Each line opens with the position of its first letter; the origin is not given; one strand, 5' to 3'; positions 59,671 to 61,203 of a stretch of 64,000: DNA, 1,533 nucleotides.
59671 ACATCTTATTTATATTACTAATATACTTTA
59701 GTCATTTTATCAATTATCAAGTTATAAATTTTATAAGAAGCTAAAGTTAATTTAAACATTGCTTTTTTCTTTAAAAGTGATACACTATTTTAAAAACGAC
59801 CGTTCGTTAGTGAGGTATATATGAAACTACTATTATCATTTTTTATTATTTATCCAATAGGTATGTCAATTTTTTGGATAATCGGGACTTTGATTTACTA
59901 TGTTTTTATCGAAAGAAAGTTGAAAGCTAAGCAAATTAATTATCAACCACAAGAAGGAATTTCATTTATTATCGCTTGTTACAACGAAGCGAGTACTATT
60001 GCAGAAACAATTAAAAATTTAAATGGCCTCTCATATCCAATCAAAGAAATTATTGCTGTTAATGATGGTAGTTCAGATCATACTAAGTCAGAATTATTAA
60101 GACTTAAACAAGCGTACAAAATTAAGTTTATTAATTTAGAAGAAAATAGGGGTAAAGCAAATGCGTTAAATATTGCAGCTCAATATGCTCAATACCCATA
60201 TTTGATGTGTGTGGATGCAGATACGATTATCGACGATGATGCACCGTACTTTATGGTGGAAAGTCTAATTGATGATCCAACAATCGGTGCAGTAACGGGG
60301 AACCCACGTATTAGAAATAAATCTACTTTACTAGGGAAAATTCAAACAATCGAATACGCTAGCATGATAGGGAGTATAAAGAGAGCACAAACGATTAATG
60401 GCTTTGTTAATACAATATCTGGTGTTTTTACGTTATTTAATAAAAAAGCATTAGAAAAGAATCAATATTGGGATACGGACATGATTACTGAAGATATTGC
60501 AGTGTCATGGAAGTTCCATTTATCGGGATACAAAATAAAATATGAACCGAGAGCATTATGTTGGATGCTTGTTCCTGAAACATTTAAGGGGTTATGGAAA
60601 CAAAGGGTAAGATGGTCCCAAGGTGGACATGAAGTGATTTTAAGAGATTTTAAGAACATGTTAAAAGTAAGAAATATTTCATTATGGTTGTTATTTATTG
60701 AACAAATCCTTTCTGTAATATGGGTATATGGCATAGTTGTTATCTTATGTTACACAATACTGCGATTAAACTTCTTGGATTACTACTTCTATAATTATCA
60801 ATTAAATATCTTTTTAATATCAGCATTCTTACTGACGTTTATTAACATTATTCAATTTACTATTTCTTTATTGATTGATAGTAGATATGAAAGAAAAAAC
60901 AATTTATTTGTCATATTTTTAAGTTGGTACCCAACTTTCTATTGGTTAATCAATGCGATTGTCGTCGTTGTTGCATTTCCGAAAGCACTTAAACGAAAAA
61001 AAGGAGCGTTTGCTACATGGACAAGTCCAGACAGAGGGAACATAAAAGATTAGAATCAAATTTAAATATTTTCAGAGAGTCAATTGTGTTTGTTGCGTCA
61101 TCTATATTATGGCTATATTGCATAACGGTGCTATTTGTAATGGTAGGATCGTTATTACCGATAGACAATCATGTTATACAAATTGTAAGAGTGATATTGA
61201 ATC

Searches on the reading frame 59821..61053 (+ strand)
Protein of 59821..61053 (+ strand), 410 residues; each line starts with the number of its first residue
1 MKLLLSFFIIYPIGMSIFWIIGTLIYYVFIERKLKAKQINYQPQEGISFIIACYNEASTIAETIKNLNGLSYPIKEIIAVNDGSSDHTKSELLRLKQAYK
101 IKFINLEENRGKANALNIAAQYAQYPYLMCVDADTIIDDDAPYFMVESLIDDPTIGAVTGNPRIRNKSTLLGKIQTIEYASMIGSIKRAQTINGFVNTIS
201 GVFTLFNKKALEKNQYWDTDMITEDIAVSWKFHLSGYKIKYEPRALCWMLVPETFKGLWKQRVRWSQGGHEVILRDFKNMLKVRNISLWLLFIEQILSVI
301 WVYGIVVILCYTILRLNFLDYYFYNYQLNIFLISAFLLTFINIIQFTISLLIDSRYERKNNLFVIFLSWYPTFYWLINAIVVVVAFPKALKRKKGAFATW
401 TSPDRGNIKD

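Call 14: search_protein_families(library=ncbifam, proteins=[window:59821-61053:+], max_evalue=0.00001)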
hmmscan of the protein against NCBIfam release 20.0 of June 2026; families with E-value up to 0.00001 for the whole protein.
window:59821-61053:+ (410 aa): 15 families
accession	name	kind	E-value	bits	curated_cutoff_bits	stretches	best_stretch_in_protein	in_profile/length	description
TIGR03937.1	PgaC_IcaA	equivalog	2.8e-175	583.2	422.3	1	5-406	2-407/407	poly-beta-1,6-N-acetyl-D-glucosamine synthase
TIGR03111.1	glyc2_xrt_Gpos1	hypoth_equivalog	3.3e-26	92.1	363.95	1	8-377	13-399/439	TIGR03111 family XrtG-associated glycosyltransferase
TIGR04242.1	nodulat_NodC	equivalog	3.3e-18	65.8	550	1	35-274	38-289/395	chitooligosaccharide synthase NodC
TIGR03965.1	mycofact_glyco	equivalog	2.8e-13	49.6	280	1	41-292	69-322/467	mycofactocin biosynthesis glycosyltransferase MftF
TIGR04283.1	glyco_like_mftF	equivalog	5.4e-13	49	182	1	47-151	1-98/221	TIGR04283 family arsenosugar biosynthesis glycosyltransferase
NF047683.1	TeichurnBiosyTuaG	equivalog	4.6e-12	46.1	400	1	43-140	4-102/252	teichuronic acid biosynthesis protein TuaG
NF041875.1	EPS_EpsD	equivalog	4.7e-12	45.9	370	1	47-137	1-92/325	exopolysaccharide biosynthesis glycosyltransferase EpsD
TIGR03030.1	CelA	equivalog_domain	3.1e-11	42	699.1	1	206-390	314-491/714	UDP-forming cellulose synthase catalytic subunit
NF053846.1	glyco_with_XrtP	equivalog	3.3e-09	35.9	520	1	7-393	4-425/440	XrtP-associated glycosyltransferase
NF007482.0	PRK10073.1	equivalog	7.3e-09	35.1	423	1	45-139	6-100/334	glycosyltransferase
NF041865.1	EpsU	equivalog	4.6e-08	32.5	700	1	19-142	13-140/394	exopolysaccharide biosynthesis GT2 family glycosyltransferase EpsU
NF038299.1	EPS_HpsN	equivalog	2.3e-07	30.1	425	1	47-177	3-134/317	hormogonium polysaccharide biosynthesis glycosyltransferase HpsN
TIGR04182.1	glyco_TIGR04182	equivalog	2.5e-06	27.1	325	1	48-163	3-110/293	S-layer glycoprotein N-glycosyltransferase AglJ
TIGR03472.1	HpnI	equivalog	3.2e-06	26.2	310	1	109-349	112-346/373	bacteriohopanetetrol glucosamine biosynthesis glycosyltransferase HpnI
NF053739.1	GlytfEpsEBac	equivalog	3.5e-06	26.2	450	1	47-136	3-94/265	glycosyltransferase EpsE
